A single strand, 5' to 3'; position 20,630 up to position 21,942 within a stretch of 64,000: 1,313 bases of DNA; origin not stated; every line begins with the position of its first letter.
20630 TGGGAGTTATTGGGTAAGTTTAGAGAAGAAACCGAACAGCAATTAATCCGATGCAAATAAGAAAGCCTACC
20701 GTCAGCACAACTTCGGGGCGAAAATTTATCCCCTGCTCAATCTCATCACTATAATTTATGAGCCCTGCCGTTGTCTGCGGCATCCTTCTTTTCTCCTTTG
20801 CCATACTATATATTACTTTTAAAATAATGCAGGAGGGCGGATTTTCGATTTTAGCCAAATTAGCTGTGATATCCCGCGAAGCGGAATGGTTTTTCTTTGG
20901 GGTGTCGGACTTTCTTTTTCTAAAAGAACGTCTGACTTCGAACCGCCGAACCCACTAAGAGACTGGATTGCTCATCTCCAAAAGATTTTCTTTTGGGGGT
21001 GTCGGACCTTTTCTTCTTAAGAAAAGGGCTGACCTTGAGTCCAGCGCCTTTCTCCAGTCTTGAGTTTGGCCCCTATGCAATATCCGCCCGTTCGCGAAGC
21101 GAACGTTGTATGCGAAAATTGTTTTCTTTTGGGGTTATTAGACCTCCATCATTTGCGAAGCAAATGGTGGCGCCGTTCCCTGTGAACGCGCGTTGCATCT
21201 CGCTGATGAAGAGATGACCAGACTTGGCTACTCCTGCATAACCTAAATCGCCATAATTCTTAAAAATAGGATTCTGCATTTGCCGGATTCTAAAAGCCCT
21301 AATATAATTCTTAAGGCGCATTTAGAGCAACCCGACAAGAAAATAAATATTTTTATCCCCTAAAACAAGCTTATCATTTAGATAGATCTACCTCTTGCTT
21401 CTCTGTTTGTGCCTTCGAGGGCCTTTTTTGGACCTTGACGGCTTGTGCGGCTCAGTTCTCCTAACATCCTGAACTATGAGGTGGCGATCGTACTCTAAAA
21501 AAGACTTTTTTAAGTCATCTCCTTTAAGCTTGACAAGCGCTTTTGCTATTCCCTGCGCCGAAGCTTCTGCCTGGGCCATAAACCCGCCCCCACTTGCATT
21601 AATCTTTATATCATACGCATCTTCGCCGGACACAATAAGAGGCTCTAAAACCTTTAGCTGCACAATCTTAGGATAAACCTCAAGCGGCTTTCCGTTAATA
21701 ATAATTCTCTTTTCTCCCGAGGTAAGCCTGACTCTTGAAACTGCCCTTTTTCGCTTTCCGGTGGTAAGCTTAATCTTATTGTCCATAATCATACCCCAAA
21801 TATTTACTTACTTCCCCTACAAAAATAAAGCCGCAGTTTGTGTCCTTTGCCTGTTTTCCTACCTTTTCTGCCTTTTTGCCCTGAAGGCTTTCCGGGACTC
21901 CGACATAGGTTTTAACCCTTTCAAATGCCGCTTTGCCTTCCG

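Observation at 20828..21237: Minus-strand tRNA-Leu(CAA) with three introns, including a 164-nt D-loop intron carrying two GCTTCGC hairpins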

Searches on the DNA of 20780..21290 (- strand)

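Call 34: search_rna_families(source=window, start=20780, end=21290, threshold=evalue, max_evalue=10)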
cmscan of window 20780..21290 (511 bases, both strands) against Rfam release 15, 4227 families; matches with E-value up to 10: 3.
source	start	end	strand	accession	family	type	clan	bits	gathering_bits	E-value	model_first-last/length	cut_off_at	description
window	20966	21005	+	RF00697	mir-186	Gene; miRNA;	-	17.9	70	1.2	1-82/82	no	mir-186 microRNA precursor family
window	20959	20979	+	RF03307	mir-1825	Gene; miRNA;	-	15.5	70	3.2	1-52/52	no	mir-1825 microRNA precursor family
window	21089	21107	-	RF02902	AaHKsRNA22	Gene; sRNA;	-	13.1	39.8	7.4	29-47/101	no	Aggregatibacter sRNA 22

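Call 55: build_rna_model(alignment_id=A2)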
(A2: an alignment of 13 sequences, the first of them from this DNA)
Model R1 built from alignment A2 (13 sequences, 55 columns); structure: RNAalifold consensus.
model positions 49; base pairs 12; branch points 0; effective number of sequences 13; information 0.919 bits per position. Calibrated on 0.2 Mb of random sequence (short: E-values are rough).
structure used (alignment columns):
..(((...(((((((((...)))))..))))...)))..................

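Call 56: search_with_rna_model(model_id=R1, sources=[window, L055, L056, L002, L003, L004, L005, L006, L007, L008, L009, L010, L011, L012, L013, L014, L053, L054, L020, L038, L039, L048], max_evalue=1)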
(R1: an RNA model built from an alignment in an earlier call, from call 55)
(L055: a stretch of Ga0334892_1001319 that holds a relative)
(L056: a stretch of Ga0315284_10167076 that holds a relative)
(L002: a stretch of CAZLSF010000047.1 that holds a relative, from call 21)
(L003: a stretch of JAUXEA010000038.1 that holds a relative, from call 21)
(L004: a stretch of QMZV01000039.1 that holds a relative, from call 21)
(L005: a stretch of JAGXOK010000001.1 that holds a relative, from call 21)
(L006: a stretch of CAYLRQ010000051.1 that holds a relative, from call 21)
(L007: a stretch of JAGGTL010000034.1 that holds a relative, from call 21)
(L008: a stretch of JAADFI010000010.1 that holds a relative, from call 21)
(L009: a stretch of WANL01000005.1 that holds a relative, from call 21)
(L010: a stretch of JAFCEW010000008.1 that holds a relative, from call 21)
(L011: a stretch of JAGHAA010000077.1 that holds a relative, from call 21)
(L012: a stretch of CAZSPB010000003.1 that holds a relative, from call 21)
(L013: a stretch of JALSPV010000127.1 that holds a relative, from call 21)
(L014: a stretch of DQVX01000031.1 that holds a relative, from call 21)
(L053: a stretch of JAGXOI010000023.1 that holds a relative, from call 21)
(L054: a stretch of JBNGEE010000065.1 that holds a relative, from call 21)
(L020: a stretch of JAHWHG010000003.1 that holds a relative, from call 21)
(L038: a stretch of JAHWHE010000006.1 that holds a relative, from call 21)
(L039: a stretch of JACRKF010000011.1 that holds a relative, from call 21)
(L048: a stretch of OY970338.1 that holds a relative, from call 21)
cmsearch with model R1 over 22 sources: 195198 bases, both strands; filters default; matches with E-value up to 1: 27.
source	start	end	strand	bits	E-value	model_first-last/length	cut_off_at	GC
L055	6018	6066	+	63.8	1.1e-09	1-49/49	no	0.31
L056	2711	2759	-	63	1.5e-09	1-49/49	no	0.35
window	20888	20936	-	61.1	3.5e-09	1-49/49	no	0.41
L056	2823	2871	-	58.2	1.3e-08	1-49/49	no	0.41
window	20985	21033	-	55.9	3.4e-08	1-49/49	no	0.43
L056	2601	2649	-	52.4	1.7e-07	1-49/49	no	0.43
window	16950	16997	+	50.3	4.1e-07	1-49/49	no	0.29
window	9982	10027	+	49.8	5.1e-07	1-49/49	no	0.41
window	23001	23050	-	47.3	1.5e-06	1-49/49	no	0.3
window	16645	16695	+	47.2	1.6e-06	1-49/49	no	0.35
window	9867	9915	+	41.1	2.3e-05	1-49/49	no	0.35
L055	6891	6938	+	40.3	3.3e-05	1-49/49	no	0.33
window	16831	16881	+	39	5.8e-05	1-49/49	no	0.31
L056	2839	2871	+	28.1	0.0068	1-33/49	no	0.39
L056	2727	2773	+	27.2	0.011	1-49/49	no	0.4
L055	6018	6050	-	25.1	0.027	1-33/49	no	0.3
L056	2617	2649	+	24.5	0.034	1-33/49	no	0.45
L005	5787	5839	-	21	0.16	1-49/49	no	0.36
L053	1043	1088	+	20.3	0.21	1-49/49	no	0.24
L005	8054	8106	-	19.1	0.36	1-49/49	no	0.36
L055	6893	6920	-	18.9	0.4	3-31/49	no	0.32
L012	2102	2142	-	17.4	0.77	1-49/49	no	0.24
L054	2807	2854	-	16.8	0.98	1-49/49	no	0.5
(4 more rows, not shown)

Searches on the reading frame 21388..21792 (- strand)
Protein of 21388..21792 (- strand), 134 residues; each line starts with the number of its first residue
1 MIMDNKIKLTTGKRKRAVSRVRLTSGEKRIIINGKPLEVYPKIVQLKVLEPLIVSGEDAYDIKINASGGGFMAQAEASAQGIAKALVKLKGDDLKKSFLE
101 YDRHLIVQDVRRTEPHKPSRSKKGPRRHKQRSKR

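Call 13: search_protein_families(library=pfam, proteins=[window:21388-21792:-])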
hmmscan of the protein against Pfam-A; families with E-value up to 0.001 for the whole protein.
window:21388-21792:- (134 aa): 1 family
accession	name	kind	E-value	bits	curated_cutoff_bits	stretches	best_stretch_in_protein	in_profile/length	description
PF00380.25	Ribosomal_S9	-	2e-30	106.2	22.5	1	12-134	1-121/121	Ribosomal protein S9/S16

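Call 20: find_encoding_contigs(protein=window:21388-21792:-, flank=3000, max_places=8)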
Protein window:21388-21792:- (134 aa): 2 contigs read that carry it; 1 place shown.
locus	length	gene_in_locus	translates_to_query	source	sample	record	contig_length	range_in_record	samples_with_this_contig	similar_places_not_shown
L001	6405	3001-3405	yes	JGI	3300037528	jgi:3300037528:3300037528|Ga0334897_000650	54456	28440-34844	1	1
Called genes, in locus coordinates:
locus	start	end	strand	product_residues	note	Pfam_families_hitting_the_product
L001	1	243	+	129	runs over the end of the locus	PF00828:Ribosomal_L27A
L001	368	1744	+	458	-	PF10559:Plug_translocon (faint), PF00344:SecY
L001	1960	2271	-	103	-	PF00085:Thioredoxin, PF14595:Thioredoxin_9, PF13098:Thioredoxin_2 (weak), PF13905:Thioredoxin_8 (faint)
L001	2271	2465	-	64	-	PF01194:RNA_pol_N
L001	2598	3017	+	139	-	PF00572:Ribosomal_L13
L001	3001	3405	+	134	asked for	PF00380:Ribosomal_S9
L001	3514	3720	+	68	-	-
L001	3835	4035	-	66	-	-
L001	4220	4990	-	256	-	PF01509:TruB_N, PF21238:Pus10_C, PF16198:TruB_C_2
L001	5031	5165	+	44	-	-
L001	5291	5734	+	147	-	-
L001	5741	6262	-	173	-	PF14512:TM1586_NiRdase (faint), PF00881:Nitroreductase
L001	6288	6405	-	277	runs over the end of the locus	PF02778:tRNA_int_endo_N, PF01974:tRNA_int_endo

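Call 21: find_related_loci(query=window:21388-21792:-, collection=genome_contigs, flank=4000)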
Query window:21388-21792:- (134 aa) in genome_contigs; peptide patterns used: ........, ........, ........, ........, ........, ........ (x = any residue, [..] = any of these).
155 stretches matched a pattern; 53 encode a relative of the query (tblastn E <= 1e-3); 53 distinct loci.
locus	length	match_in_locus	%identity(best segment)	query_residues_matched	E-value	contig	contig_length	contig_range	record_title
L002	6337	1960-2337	67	9-134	1e-56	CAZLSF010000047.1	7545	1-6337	MAG TPA_asm: uncultured archaeon isolate binchicken_co357_127 genome assembly, contig: NODE_5146_length_7545_cov_6.07810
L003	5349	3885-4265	67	8-134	1e-55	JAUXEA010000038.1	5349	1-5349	MAG: Candidatus Aenigmatarchaeota archaeon isolate CSMAG_2865 CSMAG_2865_k119_30927_length_5349_cov_6.0000, whole genome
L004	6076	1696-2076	65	8-134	3e-53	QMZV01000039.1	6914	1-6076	MAG: Candidatus Aenigmatarchaeota archaeon isolate B34_G15 B34_Guay15_scaffold_04071, whole genome shotgun sequence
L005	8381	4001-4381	65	8-134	5e-52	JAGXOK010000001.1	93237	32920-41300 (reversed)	Candidatus Aenigmarchaeota archaeon LH_S6 NODE_1_length_93237_cov_283.759342, whole genome shotgun sequence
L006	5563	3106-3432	66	26-134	1e-47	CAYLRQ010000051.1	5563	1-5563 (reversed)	MAG TPA_asm: uncultured archaeon isolate binchicken_co355_191 genome assembly, contig: NODE_14255_length_5563_cov_10.953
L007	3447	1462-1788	65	26-134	7e-47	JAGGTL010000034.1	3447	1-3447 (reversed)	MAG: Candidatus Aenigmatarchaeota archaeon isolate AUK047 PB_MBMC_001_c_000000000067, whole genome shotgun sequence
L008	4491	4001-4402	57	1-134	2e-41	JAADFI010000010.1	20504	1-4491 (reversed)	MAG: Candidatus Micrarchaeota archaeon isolate M_MaxBin.015 contig-127_14460, whole genome shotgun sequence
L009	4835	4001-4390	56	6-134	8e-41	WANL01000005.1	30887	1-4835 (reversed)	MAG: Candidatus Aenigmatarchaeota archaeon isolate S140_133_esom k151_140704, whole genome shotgun sequence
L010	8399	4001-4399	58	6-134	8e-41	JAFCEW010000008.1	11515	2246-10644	MAG: Candidatus Aenigmatarchaeota archaeon isolate Meg22_1214_Bin_346 Meg22_1214_Bin_346_scaffold_20979, whole genome sh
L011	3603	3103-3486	55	11-134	1e-39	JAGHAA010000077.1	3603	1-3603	MAG: Candidatus Aenigmatarchaeota archaeon isolate AUK218 PB_MBMC_172_c_000000000072, whole genome shotgun sequence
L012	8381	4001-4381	57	10-134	4e-39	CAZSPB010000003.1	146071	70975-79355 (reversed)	MAG TPA_asm: uncultured archaeon isolate binchicken_co6_169 genome assembly, contig: NODE_27_length_146071_cov_14.352715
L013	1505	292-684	55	6-134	2e-39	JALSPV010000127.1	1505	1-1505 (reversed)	MAG: Candidatus Aenigmatarchaeota archaeon isolate 356-284_metabat2_scaf2bin.097 356-284_scaffold_76119_c1, whole genome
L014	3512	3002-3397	53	5-134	2e-38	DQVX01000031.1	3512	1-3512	MAG TPA_asm: Nanoarchaeota archaeon isolate SZUA-1535 k95_355573, whole genome shotgun sequence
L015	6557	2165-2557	49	6-134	8e-33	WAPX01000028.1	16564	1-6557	MAG: Archaeoglobaceae archaeon isolate S145_38 k151_211651, whole genome shotgun sequence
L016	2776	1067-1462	47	6-134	6e-33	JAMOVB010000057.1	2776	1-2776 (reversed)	MAG: Desulfurococcales archaeon isolate PIR-30_metabat1_scaf2bin.058_VB PIR-30_scaffold_22266_c1, whole genome shotgun s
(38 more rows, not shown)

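Call 60: find_homologous_proteins(query=window:21388-21792:-, max_evalue=1e-30)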
Query window:21388-21792:- (134 aa): 382 proteins with E <= 1e-30 among 892 candidates; the best 120 are listed.
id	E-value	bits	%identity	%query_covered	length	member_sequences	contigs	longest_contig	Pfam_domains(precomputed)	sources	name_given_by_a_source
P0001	1.5e-77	275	100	99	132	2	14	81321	PF00380.26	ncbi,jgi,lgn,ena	-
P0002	4.5e-58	213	77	99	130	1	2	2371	PF00380.26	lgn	-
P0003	2.1e-52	194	73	94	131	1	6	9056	PF00380.26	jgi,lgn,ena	jgi:small subunit ribosomal protein S9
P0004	1.0e-51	192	71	94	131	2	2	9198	PF00380.26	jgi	-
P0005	1.0e-51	192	67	94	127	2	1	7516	PF00380.26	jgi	jgi:small subunit ribosomal protein S9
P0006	6.8e-51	189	71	94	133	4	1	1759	PF00380.26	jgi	jgi:small subunit ribosomal protein S9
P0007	1.8e-49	185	67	95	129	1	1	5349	PF00380.26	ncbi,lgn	-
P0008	3.5e-49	184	67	95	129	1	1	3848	PF00380.26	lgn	-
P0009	5.3e-49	183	67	94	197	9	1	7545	PF00380.26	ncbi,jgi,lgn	-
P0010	6.2e-49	183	66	96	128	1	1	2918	PF00380.26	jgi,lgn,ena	-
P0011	6.7e-49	183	66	96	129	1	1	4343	PF00380.26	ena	-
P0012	1.4e-48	182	67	94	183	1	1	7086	PF00380.26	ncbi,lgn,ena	-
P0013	3.6e-48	181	67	94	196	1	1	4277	PF00380.26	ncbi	-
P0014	4.4e-48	180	66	95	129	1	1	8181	PF00380.26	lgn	-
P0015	5.5e-48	180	65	95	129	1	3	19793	PF00380.26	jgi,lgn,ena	-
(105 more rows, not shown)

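Call 61: find_encoding_contigs(protein=P0001, flank=1500, max_places=10)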
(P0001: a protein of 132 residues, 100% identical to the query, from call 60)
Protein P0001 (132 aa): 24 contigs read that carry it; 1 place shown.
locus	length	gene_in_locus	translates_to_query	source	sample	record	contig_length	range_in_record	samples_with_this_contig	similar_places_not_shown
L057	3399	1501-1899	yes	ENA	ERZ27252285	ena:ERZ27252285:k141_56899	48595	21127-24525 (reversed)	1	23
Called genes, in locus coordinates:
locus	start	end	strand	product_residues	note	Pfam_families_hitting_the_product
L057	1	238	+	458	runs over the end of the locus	PF10559:Plug_translocon (faint), PF00344:SecY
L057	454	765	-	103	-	PF00085:Thioredoxin, PF14595:Thioredoxin_9, PF13098:Thioredoxin_2 (weak), PF13905:Thioredoxin_8 (faint)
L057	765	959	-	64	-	PF01194:RNA_pol_N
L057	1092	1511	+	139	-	PF00572:Ribosomal_L13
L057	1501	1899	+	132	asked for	PF00380:Ribosomal_S9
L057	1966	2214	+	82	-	-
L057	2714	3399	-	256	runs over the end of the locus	PF01509:TruB_N, PF21238:Pus10_C, PF16198:TruB_C_2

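Call 62: find_encoding_contigs(protein=P0002, flank=2500, max_places=4)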
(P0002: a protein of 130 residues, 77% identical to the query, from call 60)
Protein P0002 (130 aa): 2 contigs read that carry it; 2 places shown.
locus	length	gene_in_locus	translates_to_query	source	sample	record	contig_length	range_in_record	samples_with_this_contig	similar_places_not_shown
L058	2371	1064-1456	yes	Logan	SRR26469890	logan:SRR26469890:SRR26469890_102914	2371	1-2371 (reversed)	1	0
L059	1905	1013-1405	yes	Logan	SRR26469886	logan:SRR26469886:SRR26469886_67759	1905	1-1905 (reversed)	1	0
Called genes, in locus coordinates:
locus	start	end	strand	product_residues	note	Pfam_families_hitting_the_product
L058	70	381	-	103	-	PF00085:Thioredoxin, PF13098:Thioredoxin_2 (weak), PF14595:Thioredoxin_9, PF13905:Thioredoxin_8 (faint)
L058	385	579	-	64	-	PF01194:RNA_pol_N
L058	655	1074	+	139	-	PF00572:Ribosomal_L13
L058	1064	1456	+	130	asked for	PF00380:Ribosomal_S9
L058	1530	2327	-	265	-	-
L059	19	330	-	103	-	PF00085:Thioredoxin, PF13098:Thioredoxin_2 (weak), PF14595:Thioredoxin_9, PF13905:Thioredoxin_8 (faint)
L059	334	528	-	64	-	PF01194:RNA_pol_N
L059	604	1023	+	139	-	PF00572:Ribosomal_L13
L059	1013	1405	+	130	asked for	PF00380:Ribosomal_S9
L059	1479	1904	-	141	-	?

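Call 63: find_encoding_contigs(protein=P0003, flank=2500, max_places=6)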
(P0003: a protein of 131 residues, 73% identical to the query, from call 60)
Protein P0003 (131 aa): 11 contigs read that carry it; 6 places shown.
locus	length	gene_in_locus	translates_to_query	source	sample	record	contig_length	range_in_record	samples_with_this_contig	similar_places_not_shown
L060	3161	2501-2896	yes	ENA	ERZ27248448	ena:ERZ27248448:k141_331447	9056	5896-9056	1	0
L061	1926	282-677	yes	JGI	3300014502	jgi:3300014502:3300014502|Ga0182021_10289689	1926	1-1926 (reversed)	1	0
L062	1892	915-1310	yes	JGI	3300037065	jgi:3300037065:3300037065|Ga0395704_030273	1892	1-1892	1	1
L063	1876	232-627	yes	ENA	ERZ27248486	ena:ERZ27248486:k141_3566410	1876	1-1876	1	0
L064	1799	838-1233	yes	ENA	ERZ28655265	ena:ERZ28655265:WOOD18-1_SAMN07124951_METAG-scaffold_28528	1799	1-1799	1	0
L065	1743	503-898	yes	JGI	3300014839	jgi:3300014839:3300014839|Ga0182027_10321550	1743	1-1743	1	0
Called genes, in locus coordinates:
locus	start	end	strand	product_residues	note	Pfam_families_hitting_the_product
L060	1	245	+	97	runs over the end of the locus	-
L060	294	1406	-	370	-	PF00480:ROK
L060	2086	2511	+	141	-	PF00572:Ribosomal_L13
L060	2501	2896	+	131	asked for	PF00380:Ribosomal_S9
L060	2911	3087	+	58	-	-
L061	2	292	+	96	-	?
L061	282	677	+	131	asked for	PF00380:Ribosomal_S9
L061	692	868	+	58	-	-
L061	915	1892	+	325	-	-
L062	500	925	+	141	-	PF00572:Ribosomal_L13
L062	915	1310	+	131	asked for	PF00380:Ribosomal_S9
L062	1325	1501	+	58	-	-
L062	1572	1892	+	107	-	?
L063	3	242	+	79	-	?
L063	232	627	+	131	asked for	PF00380:Ribosomal_S9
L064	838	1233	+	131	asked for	PF00380:Ribosomal_S9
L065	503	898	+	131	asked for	PF00380:Ribosomal_S9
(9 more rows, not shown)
